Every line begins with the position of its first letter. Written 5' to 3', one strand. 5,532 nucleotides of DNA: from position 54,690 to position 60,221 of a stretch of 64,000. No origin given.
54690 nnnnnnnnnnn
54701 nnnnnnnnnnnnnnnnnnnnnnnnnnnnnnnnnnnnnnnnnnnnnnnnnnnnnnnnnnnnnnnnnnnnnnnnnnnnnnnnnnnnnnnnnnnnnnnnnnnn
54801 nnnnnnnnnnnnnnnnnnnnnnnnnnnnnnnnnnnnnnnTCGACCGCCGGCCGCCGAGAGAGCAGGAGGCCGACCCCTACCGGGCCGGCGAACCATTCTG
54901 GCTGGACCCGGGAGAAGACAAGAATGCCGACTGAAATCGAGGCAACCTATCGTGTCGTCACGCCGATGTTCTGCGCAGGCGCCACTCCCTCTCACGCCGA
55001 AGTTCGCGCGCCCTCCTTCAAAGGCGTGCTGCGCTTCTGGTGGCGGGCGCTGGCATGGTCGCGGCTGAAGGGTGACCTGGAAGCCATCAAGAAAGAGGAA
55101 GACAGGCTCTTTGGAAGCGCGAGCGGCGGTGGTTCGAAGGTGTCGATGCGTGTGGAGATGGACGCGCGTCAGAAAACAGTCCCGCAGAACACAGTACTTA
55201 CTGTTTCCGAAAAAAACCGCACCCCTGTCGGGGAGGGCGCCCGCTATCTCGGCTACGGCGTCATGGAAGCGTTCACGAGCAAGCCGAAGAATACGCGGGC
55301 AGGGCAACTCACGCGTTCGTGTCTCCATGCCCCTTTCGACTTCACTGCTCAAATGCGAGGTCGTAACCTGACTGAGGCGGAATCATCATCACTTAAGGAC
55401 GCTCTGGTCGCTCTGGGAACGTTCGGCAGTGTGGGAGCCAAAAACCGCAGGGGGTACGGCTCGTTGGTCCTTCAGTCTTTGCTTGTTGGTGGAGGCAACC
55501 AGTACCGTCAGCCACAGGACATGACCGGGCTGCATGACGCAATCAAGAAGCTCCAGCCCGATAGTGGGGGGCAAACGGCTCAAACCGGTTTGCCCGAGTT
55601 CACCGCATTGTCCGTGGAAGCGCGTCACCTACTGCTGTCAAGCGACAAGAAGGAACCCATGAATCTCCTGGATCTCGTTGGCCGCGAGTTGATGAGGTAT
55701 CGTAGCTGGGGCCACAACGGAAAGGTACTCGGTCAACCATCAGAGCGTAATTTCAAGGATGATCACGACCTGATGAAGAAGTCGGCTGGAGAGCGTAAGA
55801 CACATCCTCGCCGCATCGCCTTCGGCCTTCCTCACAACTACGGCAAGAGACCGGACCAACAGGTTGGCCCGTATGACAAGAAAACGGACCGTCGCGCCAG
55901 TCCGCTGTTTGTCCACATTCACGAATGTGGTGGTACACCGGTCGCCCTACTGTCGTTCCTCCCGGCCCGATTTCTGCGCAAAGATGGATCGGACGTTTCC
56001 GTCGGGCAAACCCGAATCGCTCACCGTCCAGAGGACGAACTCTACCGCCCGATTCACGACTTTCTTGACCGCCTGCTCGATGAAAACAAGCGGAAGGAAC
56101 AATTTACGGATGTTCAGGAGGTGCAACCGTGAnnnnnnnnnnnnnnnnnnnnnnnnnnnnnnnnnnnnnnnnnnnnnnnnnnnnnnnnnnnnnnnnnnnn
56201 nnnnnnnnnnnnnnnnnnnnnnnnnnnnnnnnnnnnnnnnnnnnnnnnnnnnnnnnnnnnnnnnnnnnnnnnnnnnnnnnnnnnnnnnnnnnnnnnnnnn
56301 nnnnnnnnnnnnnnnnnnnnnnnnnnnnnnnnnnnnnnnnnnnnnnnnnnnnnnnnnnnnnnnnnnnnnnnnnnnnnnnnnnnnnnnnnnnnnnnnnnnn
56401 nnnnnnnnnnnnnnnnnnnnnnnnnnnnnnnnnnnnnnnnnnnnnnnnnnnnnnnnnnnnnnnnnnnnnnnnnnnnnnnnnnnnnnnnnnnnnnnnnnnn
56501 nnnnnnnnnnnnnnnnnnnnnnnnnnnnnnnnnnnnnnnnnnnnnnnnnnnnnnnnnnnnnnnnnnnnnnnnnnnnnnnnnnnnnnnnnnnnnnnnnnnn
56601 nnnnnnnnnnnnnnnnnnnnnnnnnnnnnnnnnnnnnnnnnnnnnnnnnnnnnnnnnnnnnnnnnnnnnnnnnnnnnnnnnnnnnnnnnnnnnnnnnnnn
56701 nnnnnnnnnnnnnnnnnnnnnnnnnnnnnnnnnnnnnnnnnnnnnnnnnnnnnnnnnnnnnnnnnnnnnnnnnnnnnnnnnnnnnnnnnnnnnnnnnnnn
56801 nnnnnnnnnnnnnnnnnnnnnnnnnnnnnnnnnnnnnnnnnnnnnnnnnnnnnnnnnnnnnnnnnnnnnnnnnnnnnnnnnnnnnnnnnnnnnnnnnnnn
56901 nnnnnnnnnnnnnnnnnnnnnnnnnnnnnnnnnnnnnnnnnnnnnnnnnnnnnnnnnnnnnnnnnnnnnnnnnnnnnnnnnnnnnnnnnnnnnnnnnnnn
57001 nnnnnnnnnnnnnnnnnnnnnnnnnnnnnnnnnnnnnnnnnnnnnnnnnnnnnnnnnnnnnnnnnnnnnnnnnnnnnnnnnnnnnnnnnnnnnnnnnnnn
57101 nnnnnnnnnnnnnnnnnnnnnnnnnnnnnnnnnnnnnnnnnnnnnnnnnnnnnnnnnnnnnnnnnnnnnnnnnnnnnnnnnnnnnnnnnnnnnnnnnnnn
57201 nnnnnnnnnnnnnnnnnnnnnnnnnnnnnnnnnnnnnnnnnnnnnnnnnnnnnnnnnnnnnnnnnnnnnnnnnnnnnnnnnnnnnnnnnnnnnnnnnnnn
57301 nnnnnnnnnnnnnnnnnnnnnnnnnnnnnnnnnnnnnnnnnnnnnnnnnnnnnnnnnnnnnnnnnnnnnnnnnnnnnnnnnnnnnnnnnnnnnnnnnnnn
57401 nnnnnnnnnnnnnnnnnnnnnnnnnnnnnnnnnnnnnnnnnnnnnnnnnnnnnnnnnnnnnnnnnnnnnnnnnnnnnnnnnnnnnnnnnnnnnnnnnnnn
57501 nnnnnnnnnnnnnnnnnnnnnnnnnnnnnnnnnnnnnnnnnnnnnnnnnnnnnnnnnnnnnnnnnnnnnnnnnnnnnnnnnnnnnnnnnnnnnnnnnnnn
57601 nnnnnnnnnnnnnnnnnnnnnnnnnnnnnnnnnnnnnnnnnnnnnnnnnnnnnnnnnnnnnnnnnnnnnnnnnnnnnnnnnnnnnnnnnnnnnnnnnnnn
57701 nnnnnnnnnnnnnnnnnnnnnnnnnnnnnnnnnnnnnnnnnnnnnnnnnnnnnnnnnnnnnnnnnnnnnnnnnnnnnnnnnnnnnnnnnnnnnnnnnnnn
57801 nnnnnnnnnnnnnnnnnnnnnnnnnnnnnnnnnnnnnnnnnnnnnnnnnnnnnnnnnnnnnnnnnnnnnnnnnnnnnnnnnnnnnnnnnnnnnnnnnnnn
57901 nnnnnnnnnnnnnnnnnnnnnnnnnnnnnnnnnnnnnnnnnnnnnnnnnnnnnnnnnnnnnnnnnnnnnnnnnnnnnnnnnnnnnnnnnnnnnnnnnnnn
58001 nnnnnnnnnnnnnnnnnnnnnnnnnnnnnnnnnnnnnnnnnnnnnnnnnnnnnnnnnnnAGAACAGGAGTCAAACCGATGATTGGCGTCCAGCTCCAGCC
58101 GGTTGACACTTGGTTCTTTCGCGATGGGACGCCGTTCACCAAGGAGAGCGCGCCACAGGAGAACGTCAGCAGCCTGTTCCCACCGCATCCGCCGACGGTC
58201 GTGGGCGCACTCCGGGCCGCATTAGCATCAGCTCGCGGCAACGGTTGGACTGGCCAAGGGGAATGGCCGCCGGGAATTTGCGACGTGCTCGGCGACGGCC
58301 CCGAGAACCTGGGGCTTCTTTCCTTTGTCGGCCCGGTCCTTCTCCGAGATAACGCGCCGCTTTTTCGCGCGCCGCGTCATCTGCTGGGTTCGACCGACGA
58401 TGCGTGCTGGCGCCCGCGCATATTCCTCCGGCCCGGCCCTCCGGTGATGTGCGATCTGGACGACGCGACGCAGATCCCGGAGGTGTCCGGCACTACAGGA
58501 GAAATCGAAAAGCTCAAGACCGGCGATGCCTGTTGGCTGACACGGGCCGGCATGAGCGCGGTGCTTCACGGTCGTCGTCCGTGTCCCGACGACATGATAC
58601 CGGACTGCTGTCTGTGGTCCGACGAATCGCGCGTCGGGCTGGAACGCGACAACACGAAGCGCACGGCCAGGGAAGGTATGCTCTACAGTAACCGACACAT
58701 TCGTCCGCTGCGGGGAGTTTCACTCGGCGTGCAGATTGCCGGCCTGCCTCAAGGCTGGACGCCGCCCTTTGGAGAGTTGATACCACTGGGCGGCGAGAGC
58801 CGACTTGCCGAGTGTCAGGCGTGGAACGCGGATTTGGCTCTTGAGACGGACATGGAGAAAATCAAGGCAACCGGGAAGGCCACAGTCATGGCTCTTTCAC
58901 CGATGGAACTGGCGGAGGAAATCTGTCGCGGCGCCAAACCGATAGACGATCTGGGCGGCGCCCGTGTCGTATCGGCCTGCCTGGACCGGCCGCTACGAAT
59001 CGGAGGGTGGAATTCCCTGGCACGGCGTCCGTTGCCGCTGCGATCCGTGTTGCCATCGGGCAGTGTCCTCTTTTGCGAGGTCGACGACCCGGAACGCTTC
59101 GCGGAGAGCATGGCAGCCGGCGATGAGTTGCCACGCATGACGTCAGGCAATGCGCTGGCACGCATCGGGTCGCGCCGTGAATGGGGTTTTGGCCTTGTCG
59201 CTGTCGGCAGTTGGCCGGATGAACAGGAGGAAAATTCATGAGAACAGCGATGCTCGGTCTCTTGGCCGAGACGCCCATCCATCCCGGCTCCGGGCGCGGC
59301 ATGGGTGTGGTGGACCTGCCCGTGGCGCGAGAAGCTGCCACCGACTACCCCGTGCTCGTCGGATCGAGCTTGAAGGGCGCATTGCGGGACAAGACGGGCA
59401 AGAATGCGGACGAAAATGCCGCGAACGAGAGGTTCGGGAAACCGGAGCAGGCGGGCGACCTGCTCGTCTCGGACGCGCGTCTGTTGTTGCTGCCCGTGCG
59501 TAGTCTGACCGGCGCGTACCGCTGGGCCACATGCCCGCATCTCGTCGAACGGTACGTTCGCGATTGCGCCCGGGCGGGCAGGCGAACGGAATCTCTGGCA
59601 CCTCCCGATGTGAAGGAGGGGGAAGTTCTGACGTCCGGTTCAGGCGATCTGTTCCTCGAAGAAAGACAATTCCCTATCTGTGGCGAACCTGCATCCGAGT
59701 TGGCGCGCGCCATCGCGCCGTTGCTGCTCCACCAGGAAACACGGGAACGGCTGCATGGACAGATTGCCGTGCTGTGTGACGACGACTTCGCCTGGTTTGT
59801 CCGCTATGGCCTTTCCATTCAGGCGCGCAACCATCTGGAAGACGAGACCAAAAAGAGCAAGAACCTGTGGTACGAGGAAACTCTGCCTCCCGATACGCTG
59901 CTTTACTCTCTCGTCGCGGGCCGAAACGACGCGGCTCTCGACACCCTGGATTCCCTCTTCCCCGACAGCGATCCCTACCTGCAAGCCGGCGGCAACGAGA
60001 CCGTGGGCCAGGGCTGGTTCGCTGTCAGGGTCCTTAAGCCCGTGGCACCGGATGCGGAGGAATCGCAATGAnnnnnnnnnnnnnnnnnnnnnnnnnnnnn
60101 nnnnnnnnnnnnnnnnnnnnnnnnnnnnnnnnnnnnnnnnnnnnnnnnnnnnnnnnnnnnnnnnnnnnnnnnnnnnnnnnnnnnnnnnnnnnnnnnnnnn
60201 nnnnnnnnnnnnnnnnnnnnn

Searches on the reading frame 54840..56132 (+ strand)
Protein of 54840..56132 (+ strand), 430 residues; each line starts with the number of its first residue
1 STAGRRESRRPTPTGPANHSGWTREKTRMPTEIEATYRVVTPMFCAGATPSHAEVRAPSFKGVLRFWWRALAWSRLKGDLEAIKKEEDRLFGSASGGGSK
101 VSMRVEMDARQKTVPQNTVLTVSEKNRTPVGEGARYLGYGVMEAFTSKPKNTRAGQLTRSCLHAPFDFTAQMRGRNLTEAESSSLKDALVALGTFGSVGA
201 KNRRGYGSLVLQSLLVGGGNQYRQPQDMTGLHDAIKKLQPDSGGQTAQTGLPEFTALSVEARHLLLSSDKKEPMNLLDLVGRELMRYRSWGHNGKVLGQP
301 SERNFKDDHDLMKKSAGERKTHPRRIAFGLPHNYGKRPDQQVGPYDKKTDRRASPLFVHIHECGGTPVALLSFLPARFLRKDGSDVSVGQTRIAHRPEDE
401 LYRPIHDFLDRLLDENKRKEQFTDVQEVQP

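Call 85: search_protein_families(library=pfam, max_evalue=0.00001, proteins=[window:54840-56132:+])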
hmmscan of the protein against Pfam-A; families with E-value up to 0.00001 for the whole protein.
window:54840-56132:+ (430 aa): 1 family
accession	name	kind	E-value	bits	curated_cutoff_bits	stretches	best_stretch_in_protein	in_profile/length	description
PF03787.20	RAMPs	-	2.4e-16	61.2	22.1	1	37-209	2-188/189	RAMP superfamily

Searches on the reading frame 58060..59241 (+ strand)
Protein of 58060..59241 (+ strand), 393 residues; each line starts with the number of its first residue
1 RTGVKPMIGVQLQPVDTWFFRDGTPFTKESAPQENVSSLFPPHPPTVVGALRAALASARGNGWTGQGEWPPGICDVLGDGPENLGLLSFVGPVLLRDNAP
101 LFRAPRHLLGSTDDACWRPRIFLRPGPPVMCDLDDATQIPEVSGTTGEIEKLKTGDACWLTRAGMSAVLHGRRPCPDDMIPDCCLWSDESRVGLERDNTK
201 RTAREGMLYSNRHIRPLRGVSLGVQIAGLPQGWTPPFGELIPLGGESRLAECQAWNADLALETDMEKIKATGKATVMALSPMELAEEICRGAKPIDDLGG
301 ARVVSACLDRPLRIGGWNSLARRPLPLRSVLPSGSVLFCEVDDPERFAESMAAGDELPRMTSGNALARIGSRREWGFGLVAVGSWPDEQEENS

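Call 85: search_protein_families(library=pfam, max_evalue=0.00001, proteins=[window:58060-59241:+])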
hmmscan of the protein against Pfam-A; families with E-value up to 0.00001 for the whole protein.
window:58060-59241:+ (393 aa): 1 family
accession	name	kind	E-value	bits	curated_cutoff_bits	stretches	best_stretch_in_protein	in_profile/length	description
PF09700.15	Cas_Cmr3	-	6.7e-59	200.6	21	1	11-385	2-367/367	CRISPR-associated protein (Cas_Cmr3)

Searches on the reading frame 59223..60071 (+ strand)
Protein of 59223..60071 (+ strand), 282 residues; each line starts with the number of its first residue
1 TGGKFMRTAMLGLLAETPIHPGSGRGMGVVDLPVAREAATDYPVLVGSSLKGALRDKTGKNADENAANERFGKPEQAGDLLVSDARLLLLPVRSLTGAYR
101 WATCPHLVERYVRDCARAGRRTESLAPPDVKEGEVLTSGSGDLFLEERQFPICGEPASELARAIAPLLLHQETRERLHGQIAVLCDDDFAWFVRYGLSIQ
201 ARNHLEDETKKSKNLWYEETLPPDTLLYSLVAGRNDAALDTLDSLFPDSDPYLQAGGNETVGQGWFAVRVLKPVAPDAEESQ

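Call 85: search_protein_families(library=pfam, max_evalue=0.00001, proteins=[window:59223-60071:+])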
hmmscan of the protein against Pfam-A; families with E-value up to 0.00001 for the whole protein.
window:59223-60071:+ (282 aa): 1 family
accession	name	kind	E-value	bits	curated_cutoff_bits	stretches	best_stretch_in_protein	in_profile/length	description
PF03787.20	RAMPs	-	2.5e-17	64.4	22.1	1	15-266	4-188/189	RAMP superfamily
